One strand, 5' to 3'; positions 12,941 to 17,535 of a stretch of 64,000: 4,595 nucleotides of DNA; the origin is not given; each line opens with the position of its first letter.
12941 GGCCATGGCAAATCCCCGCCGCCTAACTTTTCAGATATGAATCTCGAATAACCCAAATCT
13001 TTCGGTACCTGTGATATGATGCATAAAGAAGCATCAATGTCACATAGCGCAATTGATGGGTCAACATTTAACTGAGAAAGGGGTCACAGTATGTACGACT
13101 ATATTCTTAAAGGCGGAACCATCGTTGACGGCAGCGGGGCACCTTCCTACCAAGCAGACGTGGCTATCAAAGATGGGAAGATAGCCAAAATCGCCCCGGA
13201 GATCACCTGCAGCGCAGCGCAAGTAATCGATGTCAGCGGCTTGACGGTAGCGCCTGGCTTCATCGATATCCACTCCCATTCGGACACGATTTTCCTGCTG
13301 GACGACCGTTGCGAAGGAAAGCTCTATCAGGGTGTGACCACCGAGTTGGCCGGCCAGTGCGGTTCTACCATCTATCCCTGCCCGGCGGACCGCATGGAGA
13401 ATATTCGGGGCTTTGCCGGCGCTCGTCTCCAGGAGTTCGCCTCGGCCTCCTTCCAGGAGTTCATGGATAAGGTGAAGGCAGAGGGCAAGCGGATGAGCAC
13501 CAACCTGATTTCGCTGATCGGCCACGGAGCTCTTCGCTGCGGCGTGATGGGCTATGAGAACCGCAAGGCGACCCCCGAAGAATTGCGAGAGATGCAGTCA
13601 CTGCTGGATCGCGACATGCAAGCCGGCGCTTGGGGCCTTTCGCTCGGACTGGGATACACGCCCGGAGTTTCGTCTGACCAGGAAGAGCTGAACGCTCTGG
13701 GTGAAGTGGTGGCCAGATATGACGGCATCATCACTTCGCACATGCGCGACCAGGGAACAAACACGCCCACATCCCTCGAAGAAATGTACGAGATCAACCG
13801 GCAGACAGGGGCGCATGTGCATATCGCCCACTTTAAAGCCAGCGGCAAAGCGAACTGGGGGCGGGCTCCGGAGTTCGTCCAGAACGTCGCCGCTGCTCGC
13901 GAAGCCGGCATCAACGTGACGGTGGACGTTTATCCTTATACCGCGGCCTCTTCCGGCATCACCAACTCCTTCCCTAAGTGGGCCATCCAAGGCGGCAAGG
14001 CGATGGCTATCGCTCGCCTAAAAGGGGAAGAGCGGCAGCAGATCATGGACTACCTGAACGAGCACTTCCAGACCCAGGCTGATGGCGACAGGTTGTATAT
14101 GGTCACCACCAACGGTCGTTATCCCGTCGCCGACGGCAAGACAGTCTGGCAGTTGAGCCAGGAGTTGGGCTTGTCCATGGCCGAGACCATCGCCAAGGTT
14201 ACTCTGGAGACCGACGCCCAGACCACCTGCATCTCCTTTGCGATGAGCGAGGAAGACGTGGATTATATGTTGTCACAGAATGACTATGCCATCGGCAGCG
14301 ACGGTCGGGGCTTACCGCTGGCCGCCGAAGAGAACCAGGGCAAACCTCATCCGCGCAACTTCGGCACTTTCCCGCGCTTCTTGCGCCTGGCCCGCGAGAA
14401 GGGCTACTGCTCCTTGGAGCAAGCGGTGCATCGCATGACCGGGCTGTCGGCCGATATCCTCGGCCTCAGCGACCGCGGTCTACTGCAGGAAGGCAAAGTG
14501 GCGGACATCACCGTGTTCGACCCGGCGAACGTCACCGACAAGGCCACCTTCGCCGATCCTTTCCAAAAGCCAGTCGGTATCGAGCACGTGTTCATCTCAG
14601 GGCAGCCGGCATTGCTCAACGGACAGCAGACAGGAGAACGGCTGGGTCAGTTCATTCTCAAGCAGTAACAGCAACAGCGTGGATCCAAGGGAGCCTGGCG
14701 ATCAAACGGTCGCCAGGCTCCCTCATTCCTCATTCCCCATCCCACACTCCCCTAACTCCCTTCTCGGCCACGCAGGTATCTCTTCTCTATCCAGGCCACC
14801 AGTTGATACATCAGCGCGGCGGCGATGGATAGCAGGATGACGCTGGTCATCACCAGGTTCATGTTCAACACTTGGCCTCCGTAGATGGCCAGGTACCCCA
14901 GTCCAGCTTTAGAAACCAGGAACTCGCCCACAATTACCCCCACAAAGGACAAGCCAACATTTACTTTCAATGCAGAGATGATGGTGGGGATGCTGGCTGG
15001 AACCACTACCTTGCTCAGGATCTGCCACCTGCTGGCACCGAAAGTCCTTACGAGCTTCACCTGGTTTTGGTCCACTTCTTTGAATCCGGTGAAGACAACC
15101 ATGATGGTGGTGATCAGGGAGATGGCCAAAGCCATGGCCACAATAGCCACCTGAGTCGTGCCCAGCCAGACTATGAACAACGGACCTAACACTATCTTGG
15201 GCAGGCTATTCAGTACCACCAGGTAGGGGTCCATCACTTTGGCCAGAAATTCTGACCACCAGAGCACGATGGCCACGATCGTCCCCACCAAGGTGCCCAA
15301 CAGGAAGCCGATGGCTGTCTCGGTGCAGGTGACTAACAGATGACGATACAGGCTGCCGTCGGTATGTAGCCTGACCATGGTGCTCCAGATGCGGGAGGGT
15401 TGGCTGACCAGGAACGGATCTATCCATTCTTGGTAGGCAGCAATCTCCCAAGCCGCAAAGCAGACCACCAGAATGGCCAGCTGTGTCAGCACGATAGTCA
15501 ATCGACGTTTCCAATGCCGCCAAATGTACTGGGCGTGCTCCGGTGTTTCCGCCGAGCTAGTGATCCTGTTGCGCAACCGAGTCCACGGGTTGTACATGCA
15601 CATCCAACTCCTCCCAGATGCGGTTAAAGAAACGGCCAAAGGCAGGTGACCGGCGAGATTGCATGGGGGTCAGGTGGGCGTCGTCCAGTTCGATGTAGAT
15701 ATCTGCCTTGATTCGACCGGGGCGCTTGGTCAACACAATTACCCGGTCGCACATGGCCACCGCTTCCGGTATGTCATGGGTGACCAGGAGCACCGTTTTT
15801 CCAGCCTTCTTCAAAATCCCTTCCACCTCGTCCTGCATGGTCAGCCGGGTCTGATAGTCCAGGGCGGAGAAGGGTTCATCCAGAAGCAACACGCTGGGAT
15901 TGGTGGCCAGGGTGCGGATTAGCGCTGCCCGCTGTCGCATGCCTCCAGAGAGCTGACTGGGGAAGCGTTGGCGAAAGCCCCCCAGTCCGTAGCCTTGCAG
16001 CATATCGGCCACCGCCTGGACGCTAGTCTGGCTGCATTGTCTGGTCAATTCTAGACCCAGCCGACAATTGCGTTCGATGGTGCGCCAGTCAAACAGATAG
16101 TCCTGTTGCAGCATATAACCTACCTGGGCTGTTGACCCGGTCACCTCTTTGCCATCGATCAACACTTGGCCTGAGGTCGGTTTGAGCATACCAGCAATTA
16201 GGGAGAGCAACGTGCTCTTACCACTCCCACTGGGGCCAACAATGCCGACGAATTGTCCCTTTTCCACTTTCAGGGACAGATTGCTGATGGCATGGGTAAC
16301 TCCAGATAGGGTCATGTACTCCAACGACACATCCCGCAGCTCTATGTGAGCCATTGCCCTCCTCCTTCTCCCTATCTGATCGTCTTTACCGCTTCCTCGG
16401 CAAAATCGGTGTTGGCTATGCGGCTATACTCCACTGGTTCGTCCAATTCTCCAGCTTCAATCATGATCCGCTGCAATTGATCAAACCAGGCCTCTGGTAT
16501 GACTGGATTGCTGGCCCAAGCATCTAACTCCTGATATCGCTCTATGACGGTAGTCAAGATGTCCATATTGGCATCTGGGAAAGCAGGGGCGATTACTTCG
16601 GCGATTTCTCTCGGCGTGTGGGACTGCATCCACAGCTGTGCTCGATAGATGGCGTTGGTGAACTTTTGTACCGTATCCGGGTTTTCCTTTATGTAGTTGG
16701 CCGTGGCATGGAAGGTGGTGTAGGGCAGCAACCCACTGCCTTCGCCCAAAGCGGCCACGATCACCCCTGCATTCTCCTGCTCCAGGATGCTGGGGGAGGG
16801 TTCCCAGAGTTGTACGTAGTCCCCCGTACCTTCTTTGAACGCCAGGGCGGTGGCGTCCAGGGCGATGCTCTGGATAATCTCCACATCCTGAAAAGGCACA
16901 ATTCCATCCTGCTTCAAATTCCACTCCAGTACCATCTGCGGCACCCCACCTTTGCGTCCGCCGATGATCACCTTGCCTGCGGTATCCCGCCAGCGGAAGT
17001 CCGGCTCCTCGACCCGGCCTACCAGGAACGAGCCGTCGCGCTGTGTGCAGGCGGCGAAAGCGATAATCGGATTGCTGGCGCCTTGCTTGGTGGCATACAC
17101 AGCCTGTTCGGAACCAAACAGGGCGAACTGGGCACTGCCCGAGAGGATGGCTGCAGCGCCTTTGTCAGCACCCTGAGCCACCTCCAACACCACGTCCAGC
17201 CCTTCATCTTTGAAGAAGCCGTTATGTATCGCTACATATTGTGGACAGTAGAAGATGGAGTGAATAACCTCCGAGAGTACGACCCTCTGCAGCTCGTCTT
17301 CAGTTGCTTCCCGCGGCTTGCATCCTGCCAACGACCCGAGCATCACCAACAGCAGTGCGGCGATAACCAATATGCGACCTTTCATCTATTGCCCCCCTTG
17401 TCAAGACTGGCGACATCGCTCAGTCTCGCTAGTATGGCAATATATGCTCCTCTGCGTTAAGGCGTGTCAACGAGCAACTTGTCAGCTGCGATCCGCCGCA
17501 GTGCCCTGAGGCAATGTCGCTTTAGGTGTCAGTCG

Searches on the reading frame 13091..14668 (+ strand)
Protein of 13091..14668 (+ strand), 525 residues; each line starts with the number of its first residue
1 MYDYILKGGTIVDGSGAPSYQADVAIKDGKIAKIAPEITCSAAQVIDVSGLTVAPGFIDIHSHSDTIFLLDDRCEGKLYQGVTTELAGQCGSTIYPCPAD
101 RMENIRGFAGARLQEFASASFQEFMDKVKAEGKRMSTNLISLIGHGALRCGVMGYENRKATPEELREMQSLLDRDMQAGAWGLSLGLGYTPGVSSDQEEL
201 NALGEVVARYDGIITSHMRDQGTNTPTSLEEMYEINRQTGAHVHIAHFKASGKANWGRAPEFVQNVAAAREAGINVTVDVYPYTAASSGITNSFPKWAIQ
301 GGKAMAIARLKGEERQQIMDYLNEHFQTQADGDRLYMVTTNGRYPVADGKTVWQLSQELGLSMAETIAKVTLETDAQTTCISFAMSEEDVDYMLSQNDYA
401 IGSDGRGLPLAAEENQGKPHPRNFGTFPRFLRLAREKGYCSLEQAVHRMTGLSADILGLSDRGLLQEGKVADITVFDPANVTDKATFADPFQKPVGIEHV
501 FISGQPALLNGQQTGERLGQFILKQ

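Call 39: search_protein_families(library=ncbifam, proteins=[window:13091-14668:+], max_evalue=0.00001)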
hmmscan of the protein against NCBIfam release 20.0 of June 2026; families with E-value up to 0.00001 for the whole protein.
window:13091-14668:+ (525 aa): 51 families (the best 25 are shown)
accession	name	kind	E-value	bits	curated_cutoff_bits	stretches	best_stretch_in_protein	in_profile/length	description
NF006560.0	PRK09061.1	subfamily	4.4e-66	223.2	340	1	1-512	25-500/517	amidohydrolase family protein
NF006689.0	PRK09237.1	equivalog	1.2e-21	76.7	371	1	1-64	2-66/383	amidohydrolase/deacetylase family metallohydrolase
NF004839.0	PRK06189.1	equivalog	5.3e-18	64.9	631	1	1-65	2-64/451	allantoinase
NF006844.0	PRK09357.2-5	equivalog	1.2e-17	64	701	1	3-63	3-63/422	dihydroorotase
NF006839.0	PRK09357.1-4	equivalog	1.7e-17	63.1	576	1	5-63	3-61/422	dihydroorotase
NF005791.0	PRK07627.1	equivalog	2.9e-17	62.7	442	1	6-62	5-62/425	dihydroorotase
TIGR00857.1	pyrC_multi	subfamily_domain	3.7e-17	62.4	279.05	1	21-64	5-48/412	dihydroorotase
TIGR03178.1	allantoinase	equivalog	3.9e-17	62.2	357.85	1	3-63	1-59/441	allantoinase AllB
TIGR03121.1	one_C_dehyd_A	equivalog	4e-15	55.1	392.75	1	4-64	2-62/556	formylmethanofuran dehydrogenase subunit A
TIGR03583.1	EF_0837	hypoth_equivalog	7.3e-15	54.9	432.15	1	5-91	4-89/365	amidohydrolase/deacetylase family metallohydrolase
NF006837.0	PRK09357.1-2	equivalog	9.9e-14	50.7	575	1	4-63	3-62/428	dihydroorotase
NF006559.0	PRK09060.1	equivalog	1.3e-13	50.1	482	1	2-63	5-64/444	dihydroorotase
NF006056.0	PRK08204.1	subfamily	2.2e-13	49.8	391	1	3-64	4-67/449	hypothetical protein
NF006843.0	PRK09357.2-4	equivalog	3.7e-13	49.1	786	1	4-64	3-62/431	dihydroorotase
TIGR02033.1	D-hydantoinase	equivalog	5.1e-13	48.8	393.25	1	5-68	2-64/454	dihydropyrimidinase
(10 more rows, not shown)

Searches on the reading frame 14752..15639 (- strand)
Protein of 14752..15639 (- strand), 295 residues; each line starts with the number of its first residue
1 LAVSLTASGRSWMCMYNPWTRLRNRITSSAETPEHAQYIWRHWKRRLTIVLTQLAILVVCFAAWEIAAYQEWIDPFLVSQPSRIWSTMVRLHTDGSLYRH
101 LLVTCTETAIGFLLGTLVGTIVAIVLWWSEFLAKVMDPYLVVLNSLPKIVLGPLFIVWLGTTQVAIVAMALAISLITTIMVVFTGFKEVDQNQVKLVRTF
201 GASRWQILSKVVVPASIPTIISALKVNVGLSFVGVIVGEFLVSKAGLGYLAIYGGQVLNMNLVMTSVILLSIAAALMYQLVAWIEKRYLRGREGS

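Call 39: search_protein_families(library=ncbifam, proteins=[window:14752-15639:-], max_evalue=0.00001)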
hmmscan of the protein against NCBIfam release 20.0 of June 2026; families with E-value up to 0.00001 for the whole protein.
window:14752-15639:- (295 aa): 9 families
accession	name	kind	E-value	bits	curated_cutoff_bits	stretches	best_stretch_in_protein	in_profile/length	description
NF040733.1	ABC_perm_U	equivalog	8.2e-28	97.6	295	1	48-290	6-247/251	ABC transporter permease subunit SaoP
NF008470.0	PRK11365.1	equivalog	4e-26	92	347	1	56-290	17-251/263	aliphatic sulfonate ABC transporter permease SsuC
NF007545.0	PRK10160.1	equivalog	1.1e-24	87.3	342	1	38-279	14-258/275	taurine ABC transporter permease TauC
TIGR01183.1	ntrB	equivalog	1.2e-18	67.6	209.05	1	93-284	11-202/202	nitrate ABC transporter permease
NF008196.0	PRK10952.1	equivalog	1.5e-11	43.7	439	1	37-280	92-324/356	glycine betaine/L-proline ABC transporter permease ProW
NF007047.0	PRK09500.1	equivalog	1e-08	35.1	326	1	106-281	65-251/257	spermidine/putrescine ABC transporter permease PotC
TIGR01097.1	PhnE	equivalog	2.4e-08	33.8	216.7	1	56-288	22-251/252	phosphonate ABC transporter, permease protein PhnE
TIGR03416.1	ABC_choXWV_perm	equivalog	5.6e-07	29.3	363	1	101-274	88-260/267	choline ABC transporter permease subunit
TIGR00974.1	3a0107s02c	equivalog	1e-05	24.9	193.45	1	81-224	36-190/272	phosphate ABC transporter permease PstA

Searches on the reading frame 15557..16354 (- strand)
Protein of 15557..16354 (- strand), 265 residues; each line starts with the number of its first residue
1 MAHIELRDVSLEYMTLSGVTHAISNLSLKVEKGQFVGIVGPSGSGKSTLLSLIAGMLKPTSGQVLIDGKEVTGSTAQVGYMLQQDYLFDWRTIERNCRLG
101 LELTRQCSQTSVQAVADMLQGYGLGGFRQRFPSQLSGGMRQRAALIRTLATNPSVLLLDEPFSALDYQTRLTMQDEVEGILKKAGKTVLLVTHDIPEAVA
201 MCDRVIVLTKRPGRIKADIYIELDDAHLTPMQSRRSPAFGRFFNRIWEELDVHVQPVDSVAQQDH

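Call 39: search_protein_families(library=ncbifam, proteins=[window:15557-16354:-], max_evalue=0.00001)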
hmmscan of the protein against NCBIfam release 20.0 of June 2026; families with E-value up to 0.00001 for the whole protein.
window:15557-16354:- (265 aa): 188 families (the best 25 are shown)
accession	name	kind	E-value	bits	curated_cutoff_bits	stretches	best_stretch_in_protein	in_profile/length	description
NF040729.1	ABC_ATP_SaoA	equivalog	3.3e-61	206.8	360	1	4-225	2-223/248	ABC transporter ATP-binding protein SaoA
NF008421.0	PRK11248.1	equivalog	6.1e-56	189.7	357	1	16-224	11-218/255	taurine ABC transporter ATP-binding subunit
TIGR01186.1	proV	subfamily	1.8e-52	178.6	326.6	1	17-209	3-204/363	betaine/proline/choline family ABC transporter ATP-binding protein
TIGR03265.1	PhnT2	equivalog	2.7e-52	178.2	457.7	1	18-210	15-210/353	putative 2-aminoethylphosphonate ABC transporter ATP-binding protein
TIGR00968.1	3a0106s01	subfamily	2.5e-51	174.5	342.75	1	18-214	11-208/237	sulfate ABC transporter ATP-binding protein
NF006987.0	PRK09452.1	equivalog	1.3e-50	172.2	482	1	18-216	28-227/378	spermidine/putrescine ABC transporter ATP-binding protein PotA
TIGR01187.1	potA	subfamily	4.9e-49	167.1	355.6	1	38-215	1-179/325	polyamine ABC transporter ATP-binding protein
TIGR01184.1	ntrCD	subfamily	9.7e-49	166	291.8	1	24-215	2-195/230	nitrate ABC transporter ATP-binding protein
NF008420.0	PRK11247.1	equivalog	1.2e-48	165.5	395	1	21-225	26-222/257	aliphatic sulfonates ABC transporter ATP-binding protein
NF008513.0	PRK11432.1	equivalog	1.6e-46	158.8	496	1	18-210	17-212/351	ferric ABC transporter ATP-binding protein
NF043075.1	MMSYN1_0197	equivalog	1.8e-46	158.7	550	1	4-210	3-208/341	spermidine/putrescine ABC transporter ATP-binding protein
TIGR01277.1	thiQ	equivalog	8.4e-46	156.2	245.05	1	21-216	12-208/213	thiamine ABC transporter ATP-binding protein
NF008039.0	PRK10771.1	equivalog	1.5e-44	152.2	298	1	21-216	13-209/234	thiamine ABC transporter ATP-binding protein ThiQ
NF008621.0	PRK11607.1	equivalog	1.6e-44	152.3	613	1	20-209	32-224/377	putrescine ABC transporter ATP-binding subunit PotG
NF008653.0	PRK11650.1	subfamily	1.8e-44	152.3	432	1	1-210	1-210/357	sn-glycerol-3-phosphate ABC transporter ATP-binding protein UgpC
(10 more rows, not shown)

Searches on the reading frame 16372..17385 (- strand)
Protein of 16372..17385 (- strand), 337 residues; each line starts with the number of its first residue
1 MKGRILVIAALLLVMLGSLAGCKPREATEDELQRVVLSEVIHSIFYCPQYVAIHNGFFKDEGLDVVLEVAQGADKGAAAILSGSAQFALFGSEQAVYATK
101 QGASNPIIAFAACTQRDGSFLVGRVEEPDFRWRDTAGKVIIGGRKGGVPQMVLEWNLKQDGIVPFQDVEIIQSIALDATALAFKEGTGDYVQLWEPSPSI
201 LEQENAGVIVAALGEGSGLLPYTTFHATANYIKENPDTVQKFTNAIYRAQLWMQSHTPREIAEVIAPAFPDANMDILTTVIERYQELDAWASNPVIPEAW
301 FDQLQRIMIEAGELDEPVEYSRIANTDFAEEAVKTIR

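Call 39: search_protein_families(library=ncbifam, proteins=[window:16372-17385:-], max_evalue=0.00001)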
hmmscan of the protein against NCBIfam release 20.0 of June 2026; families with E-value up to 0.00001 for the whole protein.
window:16372-17385:- (337 aa): 2 families
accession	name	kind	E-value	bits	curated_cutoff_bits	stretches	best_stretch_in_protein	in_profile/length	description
TIGR01728.1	SsuA_fam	subfamily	8.6e-18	64.6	163.5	1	50-329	15-289/290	aliphatic sulfonate ABC transporter substrate-binding protein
NF040735.1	SBP_SaoX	equivalog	5.5e-09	35.6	300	1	49-331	18-294/330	ABC transporter substrate-binding subunit SaoX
